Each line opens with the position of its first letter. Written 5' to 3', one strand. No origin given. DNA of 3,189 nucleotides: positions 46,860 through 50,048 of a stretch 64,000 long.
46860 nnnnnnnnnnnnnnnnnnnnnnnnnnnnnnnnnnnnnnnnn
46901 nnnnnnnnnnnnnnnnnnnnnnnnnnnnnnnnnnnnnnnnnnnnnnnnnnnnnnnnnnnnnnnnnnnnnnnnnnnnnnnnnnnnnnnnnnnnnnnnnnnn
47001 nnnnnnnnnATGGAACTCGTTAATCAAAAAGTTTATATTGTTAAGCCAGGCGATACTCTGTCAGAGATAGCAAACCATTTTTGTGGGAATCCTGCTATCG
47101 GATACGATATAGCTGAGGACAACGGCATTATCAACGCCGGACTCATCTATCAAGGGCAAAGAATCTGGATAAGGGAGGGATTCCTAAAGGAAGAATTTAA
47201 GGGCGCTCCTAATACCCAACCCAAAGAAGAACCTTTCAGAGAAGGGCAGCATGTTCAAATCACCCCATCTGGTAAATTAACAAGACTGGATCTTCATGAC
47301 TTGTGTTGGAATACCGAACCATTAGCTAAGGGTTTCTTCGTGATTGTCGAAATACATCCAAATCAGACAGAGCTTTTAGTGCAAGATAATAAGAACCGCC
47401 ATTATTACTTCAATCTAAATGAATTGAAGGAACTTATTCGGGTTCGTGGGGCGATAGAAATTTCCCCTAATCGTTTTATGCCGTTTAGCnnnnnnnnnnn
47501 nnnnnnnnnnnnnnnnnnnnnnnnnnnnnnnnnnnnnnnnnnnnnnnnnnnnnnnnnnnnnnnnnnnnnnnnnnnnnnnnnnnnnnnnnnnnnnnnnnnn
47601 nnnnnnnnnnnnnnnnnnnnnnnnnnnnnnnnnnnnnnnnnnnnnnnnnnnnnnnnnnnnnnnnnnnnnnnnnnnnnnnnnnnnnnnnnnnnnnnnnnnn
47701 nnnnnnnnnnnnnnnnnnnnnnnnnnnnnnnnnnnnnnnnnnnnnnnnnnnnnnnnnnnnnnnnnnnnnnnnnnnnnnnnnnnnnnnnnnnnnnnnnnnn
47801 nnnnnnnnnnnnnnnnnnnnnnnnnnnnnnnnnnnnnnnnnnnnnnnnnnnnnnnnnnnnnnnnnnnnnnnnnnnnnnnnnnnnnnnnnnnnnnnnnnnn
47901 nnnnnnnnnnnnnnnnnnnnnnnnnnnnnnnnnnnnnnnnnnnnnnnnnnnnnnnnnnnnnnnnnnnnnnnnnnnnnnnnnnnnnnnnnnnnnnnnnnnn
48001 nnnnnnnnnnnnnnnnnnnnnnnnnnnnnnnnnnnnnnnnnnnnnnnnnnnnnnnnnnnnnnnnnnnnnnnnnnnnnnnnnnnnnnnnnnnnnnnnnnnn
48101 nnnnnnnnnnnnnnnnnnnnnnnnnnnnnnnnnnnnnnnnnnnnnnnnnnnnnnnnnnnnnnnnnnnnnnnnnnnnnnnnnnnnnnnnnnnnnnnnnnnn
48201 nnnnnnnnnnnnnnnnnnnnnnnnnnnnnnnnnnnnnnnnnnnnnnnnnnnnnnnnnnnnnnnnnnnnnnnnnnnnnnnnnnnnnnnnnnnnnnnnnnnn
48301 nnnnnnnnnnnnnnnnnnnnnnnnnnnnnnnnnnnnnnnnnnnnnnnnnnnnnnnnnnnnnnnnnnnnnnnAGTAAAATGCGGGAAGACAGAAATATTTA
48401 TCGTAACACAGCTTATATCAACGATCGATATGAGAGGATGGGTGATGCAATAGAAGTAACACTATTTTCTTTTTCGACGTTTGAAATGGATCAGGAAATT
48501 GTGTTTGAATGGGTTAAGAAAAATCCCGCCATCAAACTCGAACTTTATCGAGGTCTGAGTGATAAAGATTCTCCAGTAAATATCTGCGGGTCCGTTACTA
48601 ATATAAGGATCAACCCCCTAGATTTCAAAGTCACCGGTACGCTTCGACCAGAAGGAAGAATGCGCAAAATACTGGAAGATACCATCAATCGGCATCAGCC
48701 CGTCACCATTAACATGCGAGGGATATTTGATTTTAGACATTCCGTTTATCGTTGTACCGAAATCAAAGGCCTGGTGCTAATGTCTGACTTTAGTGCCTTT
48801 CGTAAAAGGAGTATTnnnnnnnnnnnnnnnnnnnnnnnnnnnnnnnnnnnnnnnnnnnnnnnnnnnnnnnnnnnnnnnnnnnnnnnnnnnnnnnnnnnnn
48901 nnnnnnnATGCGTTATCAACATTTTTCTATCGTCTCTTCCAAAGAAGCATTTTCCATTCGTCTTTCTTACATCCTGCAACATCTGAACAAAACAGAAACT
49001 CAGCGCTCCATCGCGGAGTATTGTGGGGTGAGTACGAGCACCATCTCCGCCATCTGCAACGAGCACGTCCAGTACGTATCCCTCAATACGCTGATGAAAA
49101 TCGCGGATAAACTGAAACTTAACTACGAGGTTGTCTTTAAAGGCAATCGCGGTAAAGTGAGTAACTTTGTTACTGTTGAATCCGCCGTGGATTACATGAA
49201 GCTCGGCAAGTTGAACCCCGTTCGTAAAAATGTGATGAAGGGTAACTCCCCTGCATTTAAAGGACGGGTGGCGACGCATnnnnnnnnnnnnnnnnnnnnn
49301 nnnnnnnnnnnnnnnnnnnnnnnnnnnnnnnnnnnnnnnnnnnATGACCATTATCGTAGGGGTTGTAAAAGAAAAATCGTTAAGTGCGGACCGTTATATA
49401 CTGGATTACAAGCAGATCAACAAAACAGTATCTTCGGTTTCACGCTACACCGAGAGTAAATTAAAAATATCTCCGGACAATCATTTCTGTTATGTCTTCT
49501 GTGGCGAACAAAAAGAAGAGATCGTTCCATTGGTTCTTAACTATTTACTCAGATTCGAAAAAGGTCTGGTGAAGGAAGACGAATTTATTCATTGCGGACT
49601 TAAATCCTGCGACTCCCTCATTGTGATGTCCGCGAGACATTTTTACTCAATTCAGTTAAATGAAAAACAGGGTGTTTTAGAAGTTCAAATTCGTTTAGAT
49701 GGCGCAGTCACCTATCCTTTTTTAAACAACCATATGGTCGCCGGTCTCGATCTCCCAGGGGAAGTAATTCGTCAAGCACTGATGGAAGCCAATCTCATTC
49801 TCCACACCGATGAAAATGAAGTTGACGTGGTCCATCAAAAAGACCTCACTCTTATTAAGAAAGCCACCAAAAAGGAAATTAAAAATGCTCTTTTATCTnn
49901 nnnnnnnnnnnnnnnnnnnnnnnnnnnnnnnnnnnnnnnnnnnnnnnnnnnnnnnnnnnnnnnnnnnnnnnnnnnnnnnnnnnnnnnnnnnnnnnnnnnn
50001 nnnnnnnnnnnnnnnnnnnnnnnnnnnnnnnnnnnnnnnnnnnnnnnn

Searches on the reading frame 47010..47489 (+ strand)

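Call 39: search_protein_families(library=phrogs, proteins=[window:47010-47489:+], max_evalue=0.001)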
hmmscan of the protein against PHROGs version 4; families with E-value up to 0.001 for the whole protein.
window:47010-47489:+ (160 aa): 4 families
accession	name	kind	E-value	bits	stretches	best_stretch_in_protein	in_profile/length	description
phrog_4602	-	other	4.9e-08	34.1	1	4-81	32-106/220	transglycosylase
phrog_380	-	lysis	1.2e-07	32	1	5-56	182-236/309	endolysin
phrog_7348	-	lysis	2.3e-05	22.5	1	4-55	2102-2150/2564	endolysin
phrog_291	-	lysis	0.00011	22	1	5-62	428-482/509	endolysin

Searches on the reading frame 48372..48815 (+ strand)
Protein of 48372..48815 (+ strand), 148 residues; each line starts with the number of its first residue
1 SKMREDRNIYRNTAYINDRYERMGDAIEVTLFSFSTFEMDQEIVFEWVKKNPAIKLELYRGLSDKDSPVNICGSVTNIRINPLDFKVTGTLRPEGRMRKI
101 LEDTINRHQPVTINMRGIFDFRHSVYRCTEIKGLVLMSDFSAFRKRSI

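Call 39: search_protein_families(library=phrogs, proteins=[window:48372-48815:+], max_evalue=0.001)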
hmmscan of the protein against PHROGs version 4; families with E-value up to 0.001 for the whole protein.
window:48372-48815:+ (148 aa): 1 family
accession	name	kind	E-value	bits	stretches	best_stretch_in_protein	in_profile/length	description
phrog_7478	-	head and packaging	5.3e-06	27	1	68-116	79-128/147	head maturation protease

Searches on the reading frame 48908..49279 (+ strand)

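Call 39: search_protein_families(library=phrogs, proteins=[window:48908-49279:+], max_evalue=0.001)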
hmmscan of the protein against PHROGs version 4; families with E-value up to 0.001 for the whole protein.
window:48908-49279:+ (124 aa): 11 families
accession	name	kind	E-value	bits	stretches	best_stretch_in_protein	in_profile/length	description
phrog_7126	-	DNA, RNA and nucleotide metabolism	7.5e-33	114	1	1-105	2-103/120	HTH DNA binding protein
phrog_2967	-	transcription regulation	7.3e-08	33.2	1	11-95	7-88/225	transcriptional regulator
phrog_2339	-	DNA, RNA and nucleotide metabolism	3.4e-07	31.2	1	30-83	39-92/98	HTH DNA binding protein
phrog_8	-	transcription regulation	5.4e-07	30.4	1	31-82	172-221/346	transcriptional regulator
phrog_1373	-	transcription regulation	8.2e-07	30.2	1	31-89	78-135/166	transcriptional regulator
phrog_5823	-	transcription regulation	1.1e-05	25.8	1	29-85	19-75/404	transcriptional regulator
phrog_725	-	transcription regulation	1.2e-05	26.2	1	19-71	16-63/101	CII-like regulator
phrog_25914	-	DNA, RNA and nucleotide metabolism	0.00042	21.4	1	26-78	35-86/96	HTH DNA binding protein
phrog_18318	-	DNA, RNA and nucleotide metabolism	0.00055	21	1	27-81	44-98/108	HTH DNA binding protein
phrog_11145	-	DNA, RNA and nucleotide metabolism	0.0007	19.9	1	29-67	3-40/343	DNA binding protein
phrog_9425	-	transcription regulation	0.00073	20.2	0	19-72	9-63/72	transcriptional repressor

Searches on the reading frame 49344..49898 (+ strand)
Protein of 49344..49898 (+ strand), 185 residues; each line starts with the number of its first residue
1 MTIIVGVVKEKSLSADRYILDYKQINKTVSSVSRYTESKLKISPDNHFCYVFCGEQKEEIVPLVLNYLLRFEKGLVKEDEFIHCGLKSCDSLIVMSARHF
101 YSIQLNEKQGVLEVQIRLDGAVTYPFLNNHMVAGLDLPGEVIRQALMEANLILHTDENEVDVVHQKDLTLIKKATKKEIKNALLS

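Call 39: search_protein_families(library=phrogs, proteins=[window:49344-49898:+], max_evalue=0.001)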
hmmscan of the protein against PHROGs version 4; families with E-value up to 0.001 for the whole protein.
window:49344-49898:+ (185 aa): 1 family
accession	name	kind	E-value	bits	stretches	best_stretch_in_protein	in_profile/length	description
phrog_36648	-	unknown function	1.5e-15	58.6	1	1-179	1-174/183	-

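Call 88: search_protein_families(library=pfam, proteins=[window:49344-49898:+], max_evalue=0.001)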
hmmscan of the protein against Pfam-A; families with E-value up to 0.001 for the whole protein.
window:49344-49898:+ (185 aa): 0 families
